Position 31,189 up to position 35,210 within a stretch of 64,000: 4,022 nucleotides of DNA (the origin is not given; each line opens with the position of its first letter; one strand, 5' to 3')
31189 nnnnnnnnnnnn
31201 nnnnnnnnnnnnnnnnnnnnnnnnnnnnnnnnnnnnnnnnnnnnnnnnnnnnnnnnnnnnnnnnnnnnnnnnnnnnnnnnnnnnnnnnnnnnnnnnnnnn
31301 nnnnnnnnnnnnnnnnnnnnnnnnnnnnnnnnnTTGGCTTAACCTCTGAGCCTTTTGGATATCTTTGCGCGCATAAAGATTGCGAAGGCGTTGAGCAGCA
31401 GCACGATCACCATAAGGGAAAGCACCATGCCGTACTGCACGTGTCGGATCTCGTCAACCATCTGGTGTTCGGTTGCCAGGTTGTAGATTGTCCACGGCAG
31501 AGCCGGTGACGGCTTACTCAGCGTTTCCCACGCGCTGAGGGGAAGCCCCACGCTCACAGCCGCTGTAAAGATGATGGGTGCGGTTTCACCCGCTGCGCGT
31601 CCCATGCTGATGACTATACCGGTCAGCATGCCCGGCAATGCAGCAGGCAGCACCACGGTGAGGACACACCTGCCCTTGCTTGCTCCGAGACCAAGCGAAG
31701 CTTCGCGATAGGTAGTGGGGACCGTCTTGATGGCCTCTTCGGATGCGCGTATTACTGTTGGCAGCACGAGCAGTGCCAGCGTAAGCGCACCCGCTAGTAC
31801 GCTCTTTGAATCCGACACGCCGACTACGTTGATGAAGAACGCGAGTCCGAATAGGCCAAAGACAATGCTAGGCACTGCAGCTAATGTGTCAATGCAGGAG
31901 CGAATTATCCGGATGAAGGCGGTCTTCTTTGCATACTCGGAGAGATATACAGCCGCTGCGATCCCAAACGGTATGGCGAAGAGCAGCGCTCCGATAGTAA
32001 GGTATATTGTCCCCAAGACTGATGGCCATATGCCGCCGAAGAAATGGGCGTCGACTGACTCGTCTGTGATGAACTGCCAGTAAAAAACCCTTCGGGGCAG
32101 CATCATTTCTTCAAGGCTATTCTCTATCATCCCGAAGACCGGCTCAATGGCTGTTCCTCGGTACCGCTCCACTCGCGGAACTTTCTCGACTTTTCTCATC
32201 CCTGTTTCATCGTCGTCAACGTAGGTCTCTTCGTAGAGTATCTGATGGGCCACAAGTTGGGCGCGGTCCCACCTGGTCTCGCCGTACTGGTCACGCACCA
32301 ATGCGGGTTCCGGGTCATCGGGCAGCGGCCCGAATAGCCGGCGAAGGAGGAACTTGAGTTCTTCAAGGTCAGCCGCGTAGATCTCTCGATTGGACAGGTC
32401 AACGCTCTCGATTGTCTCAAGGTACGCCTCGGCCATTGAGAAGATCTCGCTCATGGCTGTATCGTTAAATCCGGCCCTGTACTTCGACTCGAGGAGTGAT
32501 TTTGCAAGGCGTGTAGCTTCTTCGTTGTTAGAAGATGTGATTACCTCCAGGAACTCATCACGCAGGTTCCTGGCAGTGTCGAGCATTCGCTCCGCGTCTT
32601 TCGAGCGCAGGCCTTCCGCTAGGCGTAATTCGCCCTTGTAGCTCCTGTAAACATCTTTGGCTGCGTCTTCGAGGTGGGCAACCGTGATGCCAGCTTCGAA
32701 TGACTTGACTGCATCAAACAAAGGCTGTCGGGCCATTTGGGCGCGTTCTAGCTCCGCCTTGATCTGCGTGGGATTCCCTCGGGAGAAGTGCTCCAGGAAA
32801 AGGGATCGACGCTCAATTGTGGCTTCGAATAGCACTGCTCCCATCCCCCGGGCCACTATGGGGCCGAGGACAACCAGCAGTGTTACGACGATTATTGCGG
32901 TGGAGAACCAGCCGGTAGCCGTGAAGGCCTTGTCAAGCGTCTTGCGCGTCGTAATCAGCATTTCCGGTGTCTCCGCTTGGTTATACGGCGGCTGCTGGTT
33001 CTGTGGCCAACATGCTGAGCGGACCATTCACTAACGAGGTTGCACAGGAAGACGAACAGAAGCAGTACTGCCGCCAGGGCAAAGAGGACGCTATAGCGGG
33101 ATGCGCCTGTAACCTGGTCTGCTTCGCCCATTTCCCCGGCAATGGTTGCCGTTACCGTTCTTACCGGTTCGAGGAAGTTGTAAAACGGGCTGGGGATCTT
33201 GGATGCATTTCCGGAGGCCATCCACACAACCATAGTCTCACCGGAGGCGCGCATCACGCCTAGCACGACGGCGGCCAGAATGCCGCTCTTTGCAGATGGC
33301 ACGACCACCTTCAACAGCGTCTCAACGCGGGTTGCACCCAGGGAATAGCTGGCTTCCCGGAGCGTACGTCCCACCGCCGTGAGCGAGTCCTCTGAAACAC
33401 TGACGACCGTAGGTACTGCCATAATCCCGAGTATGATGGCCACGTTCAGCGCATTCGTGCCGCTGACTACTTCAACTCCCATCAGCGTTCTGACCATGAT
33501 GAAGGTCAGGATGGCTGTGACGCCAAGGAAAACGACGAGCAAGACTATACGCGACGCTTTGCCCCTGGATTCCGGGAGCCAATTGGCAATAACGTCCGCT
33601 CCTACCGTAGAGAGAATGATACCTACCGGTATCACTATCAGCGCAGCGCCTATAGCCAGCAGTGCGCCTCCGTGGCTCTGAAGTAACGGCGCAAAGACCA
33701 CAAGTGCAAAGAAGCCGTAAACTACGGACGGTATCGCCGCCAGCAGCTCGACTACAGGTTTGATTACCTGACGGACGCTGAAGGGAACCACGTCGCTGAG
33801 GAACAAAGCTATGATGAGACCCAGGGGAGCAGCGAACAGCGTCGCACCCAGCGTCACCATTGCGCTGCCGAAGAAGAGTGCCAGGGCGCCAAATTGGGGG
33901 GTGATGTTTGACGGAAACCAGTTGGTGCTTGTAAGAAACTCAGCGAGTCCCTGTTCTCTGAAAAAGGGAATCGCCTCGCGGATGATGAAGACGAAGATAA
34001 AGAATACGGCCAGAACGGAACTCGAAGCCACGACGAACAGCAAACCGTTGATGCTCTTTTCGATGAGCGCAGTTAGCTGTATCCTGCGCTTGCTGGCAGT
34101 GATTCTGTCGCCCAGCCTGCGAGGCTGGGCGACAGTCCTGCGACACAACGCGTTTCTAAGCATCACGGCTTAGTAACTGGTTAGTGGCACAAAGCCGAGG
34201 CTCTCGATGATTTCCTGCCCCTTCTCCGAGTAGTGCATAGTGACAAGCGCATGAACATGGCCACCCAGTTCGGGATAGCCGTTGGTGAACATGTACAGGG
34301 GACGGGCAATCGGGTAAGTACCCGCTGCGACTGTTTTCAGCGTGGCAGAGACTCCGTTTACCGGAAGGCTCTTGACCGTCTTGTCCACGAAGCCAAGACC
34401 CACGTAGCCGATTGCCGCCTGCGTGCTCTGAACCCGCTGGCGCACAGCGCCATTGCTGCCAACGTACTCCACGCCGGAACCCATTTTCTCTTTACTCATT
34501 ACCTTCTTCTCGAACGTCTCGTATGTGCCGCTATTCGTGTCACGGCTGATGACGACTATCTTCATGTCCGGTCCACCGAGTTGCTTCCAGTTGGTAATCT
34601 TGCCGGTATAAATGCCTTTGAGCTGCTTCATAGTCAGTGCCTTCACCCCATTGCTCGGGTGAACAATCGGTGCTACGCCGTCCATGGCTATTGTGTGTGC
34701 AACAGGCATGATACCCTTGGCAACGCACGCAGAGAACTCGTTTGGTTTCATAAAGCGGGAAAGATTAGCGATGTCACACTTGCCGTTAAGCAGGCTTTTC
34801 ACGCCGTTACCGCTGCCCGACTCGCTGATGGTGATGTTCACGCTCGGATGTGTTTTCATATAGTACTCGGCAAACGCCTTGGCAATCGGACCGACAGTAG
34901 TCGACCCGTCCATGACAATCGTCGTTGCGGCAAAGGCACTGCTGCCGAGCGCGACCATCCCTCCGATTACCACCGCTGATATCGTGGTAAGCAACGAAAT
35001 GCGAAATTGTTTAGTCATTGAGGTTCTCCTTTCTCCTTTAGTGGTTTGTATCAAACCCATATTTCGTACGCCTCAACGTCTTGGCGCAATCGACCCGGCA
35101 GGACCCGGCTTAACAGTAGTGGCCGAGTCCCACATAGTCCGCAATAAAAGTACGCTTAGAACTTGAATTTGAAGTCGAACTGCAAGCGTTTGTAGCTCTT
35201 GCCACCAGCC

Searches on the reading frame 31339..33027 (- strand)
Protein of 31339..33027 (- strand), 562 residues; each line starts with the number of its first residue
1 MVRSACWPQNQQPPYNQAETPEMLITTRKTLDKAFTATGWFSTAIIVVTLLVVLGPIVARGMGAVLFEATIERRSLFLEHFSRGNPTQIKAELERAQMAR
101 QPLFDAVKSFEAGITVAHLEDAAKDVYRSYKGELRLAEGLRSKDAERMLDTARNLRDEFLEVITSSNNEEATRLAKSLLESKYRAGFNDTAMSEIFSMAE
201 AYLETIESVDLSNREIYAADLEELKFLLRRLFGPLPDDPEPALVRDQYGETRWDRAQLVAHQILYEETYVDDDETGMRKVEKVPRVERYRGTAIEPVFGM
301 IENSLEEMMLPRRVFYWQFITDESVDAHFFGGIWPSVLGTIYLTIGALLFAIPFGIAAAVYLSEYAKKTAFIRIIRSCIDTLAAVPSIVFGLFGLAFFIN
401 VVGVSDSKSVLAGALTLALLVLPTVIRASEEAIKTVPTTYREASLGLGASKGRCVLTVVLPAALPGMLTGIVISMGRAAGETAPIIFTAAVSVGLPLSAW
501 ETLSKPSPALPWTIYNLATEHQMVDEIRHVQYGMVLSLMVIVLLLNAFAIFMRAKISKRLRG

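Call 31: search_protein_families(library=pfam, proteins=[window:31339-33027:-], max_evalue=0.0001)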
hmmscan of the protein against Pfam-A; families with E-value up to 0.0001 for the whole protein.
window:31339-33027:- (562 aa): 1 family
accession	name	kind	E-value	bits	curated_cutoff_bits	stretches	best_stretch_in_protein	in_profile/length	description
PF00528.27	BPD_transp_1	-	7e-19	68.7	26.4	1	351-561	1-183/184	Binding-protein-dependent transport system inner membrane component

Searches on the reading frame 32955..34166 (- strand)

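Call 32: search_protein_families(library=pfam, proteins=[window:32955-34166:-], max_evalue=0.0001)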
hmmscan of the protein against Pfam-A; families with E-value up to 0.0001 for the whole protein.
window:32955-34166:- (403 aa): 1 family
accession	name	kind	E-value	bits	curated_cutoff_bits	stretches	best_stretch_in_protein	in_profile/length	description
PF00528.27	BPD_transp_1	-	4.4e-11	43.3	26.4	1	114-390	3-182/184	Binding-protein-dependent transport system inner membrane component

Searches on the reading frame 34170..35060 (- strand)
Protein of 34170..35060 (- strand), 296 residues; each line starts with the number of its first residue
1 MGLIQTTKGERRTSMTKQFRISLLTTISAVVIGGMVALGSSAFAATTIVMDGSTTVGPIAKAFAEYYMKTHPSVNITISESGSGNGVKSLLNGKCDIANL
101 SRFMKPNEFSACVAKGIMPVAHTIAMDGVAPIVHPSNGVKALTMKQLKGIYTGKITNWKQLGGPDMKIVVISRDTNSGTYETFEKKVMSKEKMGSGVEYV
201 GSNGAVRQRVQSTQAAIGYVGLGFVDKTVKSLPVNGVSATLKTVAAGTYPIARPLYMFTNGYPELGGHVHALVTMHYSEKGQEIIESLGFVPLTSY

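Call 32: search_protein_families(library=pfam, proteins=[window:34170-35060:-], max_evalue=0.0001)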
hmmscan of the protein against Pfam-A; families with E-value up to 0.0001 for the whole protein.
window:34170-35060:- (296 aa): 4 families
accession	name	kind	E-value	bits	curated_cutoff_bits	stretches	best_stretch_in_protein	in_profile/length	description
PF12849.12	PBP_like_2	-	5.5e-46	157.9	27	1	41-263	5-249/267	PBP superfamily domain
PF12727.12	PBP_like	-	4e-15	55.9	27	1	64-232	1-161/193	PBP superfamily domain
PF13531.11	SBP_bac_11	-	3.6e-09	37.1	25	1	55-290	8-226/227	Bacterial extracellular solute-binding protein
PF01547.30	SBP_bac_1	-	2.7e-06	28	26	1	53-282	3-306/307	Bacterial extracellular solute-binding protein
